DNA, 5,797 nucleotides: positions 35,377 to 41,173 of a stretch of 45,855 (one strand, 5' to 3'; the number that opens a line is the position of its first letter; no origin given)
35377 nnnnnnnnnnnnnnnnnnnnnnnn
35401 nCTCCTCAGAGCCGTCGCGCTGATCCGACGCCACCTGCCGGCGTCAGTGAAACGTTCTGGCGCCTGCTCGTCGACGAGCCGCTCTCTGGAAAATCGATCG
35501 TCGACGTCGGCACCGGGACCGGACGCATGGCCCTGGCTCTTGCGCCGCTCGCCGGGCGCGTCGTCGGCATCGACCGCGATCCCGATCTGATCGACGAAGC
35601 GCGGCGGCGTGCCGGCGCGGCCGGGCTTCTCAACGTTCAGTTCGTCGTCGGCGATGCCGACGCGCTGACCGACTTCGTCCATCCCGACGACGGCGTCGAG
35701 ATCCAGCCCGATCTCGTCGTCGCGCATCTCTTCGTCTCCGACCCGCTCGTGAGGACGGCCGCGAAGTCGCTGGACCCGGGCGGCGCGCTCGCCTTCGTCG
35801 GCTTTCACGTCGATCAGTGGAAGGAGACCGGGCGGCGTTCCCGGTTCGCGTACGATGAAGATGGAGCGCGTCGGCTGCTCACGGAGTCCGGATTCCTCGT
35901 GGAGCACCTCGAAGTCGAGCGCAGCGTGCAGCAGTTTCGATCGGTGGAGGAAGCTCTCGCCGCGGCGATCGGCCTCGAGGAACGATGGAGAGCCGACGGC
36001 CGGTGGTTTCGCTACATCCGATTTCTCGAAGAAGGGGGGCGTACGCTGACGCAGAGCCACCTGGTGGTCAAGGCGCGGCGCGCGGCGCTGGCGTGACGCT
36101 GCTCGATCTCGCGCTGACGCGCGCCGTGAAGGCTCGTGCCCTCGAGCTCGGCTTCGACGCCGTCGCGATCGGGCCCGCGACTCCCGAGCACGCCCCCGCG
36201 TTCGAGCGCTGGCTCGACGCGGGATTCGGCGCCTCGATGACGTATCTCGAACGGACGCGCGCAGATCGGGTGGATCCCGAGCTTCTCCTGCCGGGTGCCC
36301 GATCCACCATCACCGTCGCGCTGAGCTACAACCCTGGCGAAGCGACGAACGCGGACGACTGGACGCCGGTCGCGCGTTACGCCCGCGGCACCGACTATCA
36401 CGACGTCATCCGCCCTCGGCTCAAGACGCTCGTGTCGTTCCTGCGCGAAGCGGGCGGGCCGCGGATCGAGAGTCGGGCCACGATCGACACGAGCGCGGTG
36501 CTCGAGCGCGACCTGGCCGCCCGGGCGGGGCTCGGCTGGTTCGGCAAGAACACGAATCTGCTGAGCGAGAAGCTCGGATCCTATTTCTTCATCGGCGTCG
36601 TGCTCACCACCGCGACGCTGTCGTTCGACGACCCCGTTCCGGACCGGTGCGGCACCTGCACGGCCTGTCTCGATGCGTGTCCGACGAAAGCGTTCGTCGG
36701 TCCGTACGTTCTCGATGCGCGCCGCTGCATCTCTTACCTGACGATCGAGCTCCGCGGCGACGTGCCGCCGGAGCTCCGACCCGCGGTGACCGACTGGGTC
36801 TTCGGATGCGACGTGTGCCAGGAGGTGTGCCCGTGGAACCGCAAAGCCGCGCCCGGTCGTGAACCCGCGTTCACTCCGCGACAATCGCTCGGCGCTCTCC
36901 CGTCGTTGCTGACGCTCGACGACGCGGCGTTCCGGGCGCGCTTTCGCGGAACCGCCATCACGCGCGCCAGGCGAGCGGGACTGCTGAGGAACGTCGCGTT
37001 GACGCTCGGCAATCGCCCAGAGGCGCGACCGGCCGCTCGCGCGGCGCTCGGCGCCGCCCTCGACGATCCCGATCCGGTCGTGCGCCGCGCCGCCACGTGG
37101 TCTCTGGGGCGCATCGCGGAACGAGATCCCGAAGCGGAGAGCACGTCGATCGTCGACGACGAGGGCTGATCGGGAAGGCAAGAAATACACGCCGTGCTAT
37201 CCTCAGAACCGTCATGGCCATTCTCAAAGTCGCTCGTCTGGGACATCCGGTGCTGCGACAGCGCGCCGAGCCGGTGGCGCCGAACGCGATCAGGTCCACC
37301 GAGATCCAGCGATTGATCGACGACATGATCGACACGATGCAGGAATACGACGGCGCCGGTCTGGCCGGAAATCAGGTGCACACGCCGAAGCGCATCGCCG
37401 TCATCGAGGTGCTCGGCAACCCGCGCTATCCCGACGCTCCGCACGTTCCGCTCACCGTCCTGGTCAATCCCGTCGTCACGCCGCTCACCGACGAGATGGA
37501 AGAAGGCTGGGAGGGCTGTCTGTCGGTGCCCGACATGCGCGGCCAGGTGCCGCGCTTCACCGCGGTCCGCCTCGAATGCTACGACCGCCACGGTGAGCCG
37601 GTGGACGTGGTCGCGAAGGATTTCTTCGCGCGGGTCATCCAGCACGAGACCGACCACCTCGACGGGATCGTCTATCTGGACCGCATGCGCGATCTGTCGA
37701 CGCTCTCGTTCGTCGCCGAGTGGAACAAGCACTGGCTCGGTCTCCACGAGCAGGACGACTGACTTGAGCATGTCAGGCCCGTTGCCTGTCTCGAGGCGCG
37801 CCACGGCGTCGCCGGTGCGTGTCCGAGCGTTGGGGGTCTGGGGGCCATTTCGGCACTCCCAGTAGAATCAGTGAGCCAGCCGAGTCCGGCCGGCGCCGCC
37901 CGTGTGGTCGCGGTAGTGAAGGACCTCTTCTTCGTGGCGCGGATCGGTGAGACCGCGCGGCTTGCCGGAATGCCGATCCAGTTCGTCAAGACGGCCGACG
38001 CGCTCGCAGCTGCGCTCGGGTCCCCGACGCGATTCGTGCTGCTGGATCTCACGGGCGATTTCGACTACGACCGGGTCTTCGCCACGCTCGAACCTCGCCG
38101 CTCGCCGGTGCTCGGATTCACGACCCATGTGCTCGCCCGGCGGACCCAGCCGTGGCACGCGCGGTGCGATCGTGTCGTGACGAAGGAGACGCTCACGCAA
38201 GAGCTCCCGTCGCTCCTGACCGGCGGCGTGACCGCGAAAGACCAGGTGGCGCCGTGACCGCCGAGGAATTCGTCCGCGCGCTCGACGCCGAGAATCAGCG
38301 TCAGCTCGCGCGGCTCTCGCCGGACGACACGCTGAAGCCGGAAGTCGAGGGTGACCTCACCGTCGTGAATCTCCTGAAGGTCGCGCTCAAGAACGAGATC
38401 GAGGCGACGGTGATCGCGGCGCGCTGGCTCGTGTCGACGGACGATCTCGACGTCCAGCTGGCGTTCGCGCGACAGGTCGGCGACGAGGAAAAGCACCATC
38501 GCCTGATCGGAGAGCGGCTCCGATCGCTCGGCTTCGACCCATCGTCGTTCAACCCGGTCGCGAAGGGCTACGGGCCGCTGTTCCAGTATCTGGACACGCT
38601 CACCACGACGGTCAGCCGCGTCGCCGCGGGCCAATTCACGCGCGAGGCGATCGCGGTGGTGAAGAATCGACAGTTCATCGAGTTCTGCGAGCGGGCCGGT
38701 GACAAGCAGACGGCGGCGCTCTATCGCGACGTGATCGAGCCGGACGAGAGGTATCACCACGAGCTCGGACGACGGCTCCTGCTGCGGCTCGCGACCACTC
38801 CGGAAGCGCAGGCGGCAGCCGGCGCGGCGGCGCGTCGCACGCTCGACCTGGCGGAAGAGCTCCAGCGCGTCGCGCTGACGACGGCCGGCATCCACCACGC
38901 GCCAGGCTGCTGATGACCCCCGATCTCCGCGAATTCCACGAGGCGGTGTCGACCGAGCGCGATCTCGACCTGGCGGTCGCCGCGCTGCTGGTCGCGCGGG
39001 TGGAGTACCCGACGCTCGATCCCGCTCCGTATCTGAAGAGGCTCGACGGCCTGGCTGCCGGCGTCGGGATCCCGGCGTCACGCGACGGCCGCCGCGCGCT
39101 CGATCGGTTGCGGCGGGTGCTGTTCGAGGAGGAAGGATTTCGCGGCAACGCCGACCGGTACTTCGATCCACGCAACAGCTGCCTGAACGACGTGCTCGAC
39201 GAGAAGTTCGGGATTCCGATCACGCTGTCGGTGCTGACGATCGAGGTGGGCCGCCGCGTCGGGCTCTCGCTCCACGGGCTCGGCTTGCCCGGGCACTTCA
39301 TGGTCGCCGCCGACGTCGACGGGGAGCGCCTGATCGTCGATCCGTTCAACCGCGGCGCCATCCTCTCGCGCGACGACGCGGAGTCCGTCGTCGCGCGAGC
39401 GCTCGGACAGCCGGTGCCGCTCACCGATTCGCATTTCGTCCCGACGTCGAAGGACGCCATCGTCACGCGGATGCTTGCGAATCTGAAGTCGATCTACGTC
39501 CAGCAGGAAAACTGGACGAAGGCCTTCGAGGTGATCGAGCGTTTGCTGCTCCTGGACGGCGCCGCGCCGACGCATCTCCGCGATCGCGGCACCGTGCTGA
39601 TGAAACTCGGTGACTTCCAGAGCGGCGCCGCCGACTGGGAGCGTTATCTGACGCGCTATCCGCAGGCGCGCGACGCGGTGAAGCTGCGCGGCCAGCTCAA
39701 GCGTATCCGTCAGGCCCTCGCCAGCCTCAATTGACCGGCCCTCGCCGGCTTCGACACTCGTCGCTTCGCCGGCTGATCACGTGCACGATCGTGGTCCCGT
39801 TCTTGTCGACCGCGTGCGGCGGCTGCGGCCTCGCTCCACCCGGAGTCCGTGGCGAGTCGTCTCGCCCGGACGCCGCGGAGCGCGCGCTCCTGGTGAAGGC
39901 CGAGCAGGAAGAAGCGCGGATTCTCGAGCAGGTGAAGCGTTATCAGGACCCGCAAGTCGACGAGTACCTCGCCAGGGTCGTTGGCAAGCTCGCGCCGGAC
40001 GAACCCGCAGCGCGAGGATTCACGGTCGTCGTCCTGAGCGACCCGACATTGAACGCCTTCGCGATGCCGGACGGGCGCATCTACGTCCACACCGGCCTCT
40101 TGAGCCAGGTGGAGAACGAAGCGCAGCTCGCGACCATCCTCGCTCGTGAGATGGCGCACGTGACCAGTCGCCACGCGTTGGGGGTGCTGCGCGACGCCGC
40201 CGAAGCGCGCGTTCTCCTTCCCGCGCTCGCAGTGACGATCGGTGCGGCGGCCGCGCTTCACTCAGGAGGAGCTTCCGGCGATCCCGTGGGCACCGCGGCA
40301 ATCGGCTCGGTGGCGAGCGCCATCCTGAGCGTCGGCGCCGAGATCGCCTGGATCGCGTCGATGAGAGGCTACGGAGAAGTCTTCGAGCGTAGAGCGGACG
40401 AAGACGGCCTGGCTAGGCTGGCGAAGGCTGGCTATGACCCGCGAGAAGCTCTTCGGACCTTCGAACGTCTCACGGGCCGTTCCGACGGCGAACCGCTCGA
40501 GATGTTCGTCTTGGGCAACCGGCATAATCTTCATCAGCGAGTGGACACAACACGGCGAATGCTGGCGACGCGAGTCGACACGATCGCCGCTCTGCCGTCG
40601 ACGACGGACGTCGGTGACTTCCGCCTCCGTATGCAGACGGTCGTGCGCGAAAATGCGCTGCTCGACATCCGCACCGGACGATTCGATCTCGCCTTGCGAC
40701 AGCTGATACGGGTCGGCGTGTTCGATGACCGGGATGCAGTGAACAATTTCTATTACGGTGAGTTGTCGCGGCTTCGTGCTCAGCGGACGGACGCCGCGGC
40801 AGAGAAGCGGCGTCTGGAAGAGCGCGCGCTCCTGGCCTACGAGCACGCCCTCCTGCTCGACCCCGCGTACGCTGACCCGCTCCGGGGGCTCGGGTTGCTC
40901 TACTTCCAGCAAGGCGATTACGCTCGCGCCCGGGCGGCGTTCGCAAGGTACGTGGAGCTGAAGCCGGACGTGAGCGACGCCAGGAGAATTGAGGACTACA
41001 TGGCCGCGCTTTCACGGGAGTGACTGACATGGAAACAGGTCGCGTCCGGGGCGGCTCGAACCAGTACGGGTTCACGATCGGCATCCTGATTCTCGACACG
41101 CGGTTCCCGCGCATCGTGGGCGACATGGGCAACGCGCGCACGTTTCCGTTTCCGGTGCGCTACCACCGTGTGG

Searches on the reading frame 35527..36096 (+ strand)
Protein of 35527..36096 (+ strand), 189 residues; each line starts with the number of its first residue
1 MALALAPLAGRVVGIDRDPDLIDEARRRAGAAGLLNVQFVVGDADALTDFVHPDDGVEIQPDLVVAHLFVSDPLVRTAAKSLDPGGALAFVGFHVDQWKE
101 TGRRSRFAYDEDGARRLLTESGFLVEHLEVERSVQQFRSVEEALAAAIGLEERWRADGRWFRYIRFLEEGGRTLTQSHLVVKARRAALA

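Call 71: search_protein_families(library=pfam, proteins=[window:35527-36096:+], max_evalue=0.0001)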
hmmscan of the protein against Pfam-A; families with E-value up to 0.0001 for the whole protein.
window:35527-36096:+ (189 aa): 3 families
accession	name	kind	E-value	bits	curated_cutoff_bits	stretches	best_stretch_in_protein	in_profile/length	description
PF13649.12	Methyltransf_25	-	1.3e-07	32.7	27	1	2-86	12-97/97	Methyltransferase domain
PF13847.12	Methyltransf_31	-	5.1e-07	29.9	27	1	9-94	28-113/145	Methyltransferase domain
PF08241.18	Methyltransf_11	-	1.6e-05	25.9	21.2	1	3-90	12-95/95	Methyltransferase domain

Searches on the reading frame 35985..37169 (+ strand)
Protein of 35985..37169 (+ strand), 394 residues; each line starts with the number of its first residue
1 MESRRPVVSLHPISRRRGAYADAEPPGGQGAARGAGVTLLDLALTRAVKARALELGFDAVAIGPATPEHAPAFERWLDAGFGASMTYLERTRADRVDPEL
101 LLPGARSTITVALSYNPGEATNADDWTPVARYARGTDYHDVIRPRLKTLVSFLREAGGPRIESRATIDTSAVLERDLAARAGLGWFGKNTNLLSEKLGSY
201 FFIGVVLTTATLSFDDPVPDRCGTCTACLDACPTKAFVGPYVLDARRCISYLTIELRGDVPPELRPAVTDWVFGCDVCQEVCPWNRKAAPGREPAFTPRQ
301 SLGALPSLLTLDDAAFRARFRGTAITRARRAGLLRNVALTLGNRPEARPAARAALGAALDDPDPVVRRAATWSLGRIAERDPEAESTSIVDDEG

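Call 70: search_protein_families(library=pfam, proteins=[window:35985-37169:+], max_evalue=0.0001)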
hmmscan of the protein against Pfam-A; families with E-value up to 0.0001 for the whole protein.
window:35985-37169:+ (394 aa): 4 families
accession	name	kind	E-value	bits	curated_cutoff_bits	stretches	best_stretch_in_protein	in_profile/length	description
PF13484.11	Fer4_16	-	4.2e-23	82.3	30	1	221-285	1-66/66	4Fe-4S double cluster binding domain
PF08331.15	QueG_DUF1730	-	6.2e-19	68.1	25.1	1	95-169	1-77/77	Epoxyqueuosine reductase QueG, DUF1730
PF13646.12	HEAT_2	-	1.5e-06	28.8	27.7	1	334-384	17-63/88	HEAT repeats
PF02985.28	HEAT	-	7e-05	23.2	23.5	0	358-379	8-29/31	HEAT repeat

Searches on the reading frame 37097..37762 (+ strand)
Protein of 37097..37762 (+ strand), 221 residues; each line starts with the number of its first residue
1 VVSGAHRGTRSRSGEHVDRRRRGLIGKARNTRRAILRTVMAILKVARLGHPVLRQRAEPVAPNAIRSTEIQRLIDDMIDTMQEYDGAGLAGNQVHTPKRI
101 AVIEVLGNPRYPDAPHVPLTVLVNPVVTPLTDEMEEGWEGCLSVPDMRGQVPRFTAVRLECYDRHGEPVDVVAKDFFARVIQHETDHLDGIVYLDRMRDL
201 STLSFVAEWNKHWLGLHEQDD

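Call 71: search_protein_families(library=pfam, proteins=[window:37097-37762:+], max_evalue=0.0001)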
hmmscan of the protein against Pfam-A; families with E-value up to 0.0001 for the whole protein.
window:37097-37762:+ (221 aa): 1 family
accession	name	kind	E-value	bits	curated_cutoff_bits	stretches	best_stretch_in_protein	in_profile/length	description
PF01327.26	Pep_deformylase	-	2.1e-50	170.8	22.8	1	43-200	2-153/156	Polypeptide deformylase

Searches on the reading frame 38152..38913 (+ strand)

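Call 71: search_protein_families(library=pfam, proteins=[window:38152-38913:+], max_evalue=0.0001)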
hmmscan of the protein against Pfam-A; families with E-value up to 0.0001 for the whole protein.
window:38152-38913:+ (253 aa): 2 families
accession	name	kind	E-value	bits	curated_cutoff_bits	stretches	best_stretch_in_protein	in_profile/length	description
PF04305.20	DUF455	-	1.2e-06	28.8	34.3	1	105-214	99-204/247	Protein of unknown function (DUF455)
PF00210.30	Ferritin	-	6.5e-05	23.3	24.5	0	89-206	21-133/142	Ferritin-like domain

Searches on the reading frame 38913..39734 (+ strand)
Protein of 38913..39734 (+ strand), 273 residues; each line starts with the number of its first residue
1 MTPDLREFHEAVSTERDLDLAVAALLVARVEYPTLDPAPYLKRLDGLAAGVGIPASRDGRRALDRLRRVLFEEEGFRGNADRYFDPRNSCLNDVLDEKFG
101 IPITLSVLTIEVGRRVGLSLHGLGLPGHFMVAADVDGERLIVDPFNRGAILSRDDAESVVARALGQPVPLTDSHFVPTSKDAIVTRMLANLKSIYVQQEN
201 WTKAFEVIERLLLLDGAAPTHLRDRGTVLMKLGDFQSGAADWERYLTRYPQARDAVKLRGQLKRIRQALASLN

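Call 71: search_protein_families(library=pfam, proteins=[window:38913-39734:+], max_evalue=0.0001)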
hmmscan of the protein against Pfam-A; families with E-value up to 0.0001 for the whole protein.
window:38913-39734:+ (273 aa): 2 families
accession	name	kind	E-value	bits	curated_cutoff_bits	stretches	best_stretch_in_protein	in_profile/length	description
PF13369.12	Transglut_core2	-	6.9e-44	149.5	23.5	1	40-188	3-154/155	Transglutaminase-like superfamily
PF13371.12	TPR_9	-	3.3e-18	65.9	35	1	191-262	1-72/73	Tetratricopeptide repeat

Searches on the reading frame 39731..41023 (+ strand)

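Call 71: search_protein_families(library=pfam, proteins=[window:39731-41023:+], max_evalue=0.0001)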
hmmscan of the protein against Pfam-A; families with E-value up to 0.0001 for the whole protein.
window:39731-41023:+ (430 aa): 7 families
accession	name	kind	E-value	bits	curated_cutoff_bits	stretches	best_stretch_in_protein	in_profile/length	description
PF01435.24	Peptidase_M48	-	4.2e-20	72.8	20.3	1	76-244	3-165/186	Peptidase family M48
PF13371.12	TPR_9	-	4.4e-11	43.1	35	1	358-422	6-70/73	Tetratricopeptide repeat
PF07719.23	TPR_2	-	2.6e-06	27.6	27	1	382-413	2-33/34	Tetratricopeptide repeat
PF00515.34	TPR_1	-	1e-05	25.5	27.8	0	384-413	4-33/34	Tetratricopeptide repeat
PF14559.12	TPR_19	-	1.4e-05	25.8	25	1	365-417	9-61/68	Tetratricopeptide repeat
PF13181.12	TPR_8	-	1.7e-05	25.1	25.7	0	387-413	7-33/34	Tetratricopeptide repeat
PF13414.12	TPR_11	-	1.7e-05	24.8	26.8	1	364-395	11-42/42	TPR repeat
